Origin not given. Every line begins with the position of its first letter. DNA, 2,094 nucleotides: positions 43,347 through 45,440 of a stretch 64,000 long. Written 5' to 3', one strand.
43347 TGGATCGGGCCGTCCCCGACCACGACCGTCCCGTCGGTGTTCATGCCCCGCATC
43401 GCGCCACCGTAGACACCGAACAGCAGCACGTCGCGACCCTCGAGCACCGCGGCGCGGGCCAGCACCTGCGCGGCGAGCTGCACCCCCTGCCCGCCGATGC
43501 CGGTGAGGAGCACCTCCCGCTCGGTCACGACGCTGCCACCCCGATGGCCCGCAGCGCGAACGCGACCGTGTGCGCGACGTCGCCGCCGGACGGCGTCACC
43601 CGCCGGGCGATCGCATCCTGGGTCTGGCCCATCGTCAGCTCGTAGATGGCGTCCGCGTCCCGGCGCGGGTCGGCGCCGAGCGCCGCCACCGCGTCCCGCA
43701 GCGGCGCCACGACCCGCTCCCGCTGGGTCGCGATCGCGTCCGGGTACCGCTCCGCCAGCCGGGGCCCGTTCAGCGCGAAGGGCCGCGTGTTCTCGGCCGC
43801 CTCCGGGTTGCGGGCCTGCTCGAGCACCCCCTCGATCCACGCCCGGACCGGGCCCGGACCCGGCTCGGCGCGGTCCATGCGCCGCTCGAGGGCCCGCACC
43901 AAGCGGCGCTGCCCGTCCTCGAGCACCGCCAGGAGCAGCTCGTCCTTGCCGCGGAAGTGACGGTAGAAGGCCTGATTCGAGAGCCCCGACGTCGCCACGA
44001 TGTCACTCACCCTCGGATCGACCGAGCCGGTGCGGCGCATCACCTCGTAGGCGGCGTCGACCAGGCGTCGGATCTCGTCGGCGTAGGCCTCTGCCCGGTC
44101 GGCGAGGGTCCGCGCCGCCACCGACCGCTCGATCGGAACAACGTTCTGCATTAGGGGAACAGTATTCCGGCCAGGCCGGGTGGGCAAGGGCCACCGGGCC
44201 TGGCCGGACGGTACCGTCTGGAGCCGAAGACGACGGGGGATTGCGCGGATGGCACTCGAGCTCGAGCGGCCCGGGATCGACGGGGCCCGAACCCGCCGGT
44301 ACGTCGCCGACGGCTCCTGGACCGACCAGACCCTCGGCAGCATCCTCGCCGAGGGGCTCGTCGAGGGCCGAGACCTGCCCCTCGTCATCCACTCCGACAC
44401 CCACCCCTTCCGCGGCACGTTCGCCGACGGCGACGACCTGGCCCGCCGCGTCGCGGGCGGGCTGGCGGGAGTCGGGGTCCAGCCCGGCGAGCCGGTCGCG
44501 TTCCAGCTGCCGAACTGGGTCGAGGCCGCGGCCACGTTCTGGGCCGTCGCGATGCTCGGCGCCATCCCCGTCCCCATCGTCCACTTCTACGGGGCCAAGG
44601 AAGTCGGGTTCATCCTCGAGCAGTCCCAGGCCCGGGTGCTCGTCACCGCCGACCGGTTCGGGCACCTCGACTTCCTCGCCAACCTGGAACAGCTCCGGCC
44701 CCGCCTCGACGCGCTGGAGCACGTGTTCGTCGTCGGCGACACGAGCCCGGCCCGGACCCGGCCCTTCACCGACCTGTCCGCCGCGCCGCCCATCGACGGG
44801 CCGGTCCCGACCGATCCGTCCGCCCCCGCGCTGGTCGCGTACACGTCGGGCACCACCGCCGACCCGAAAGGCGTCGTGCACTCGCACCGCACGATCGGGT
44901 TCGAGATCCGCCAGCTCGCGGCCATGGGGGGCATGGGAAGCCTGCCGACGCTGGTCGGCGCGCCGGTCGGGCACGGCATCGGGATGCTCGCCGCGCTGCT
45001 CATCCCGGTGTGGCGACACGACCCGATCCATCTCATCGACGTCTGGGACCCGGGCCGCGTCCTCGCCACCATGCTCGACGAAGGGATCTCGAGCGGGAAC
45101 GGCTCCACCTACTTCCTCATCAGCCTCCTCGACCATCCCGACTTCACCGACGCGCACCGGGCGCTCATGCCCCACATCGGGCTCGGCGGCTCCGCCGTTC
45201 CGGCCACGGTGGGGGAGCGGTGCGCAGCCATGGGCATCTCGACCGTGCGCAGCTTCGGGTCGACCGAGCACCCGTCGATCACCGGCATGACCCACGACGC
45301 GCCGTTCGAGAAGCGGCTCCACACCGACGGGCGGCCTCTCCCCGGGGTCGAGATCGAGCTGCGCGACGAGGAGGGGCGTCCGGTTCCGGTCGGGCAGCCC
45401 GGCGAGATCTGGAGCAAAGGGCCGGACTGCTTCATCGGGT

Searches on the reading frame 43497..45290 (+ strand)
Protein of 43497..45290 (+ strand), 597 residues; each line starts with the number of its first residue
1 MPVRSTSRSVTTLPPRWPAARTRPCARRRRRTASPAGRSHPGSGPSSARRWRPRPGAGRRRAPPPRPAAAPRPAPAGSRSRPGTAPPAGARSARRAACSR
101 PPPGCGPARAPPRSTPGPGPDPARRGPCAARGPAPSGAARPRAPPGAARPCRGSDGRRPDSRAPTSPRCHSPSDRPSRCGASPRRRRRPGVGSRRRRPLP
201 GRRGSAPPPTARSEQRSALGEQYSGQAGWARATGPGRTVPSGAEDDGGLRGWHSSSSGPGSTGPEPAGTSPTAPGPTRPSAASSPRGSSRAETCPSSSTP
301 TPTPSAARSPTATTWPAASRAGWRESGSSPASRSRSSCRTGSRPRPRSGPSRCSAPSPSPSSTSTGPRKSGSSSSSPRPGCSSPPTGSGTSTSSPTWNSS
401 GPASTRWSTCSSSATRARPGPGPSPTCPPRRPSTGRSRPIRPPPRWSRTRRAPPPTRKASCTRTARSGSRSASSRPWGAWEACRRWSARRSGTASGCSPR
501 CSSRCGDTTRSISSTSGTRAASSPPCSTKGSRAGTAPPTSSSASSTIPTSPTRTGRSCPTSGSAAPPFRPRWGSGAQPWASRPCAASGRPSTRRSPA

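Call 55: find_encoding_contigs(protein=window:43497-45290:+, flank=500, max_places=3)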
Protein window:43497-45290:+ (597 aa): no gene with exactly this product is on record in the collection.
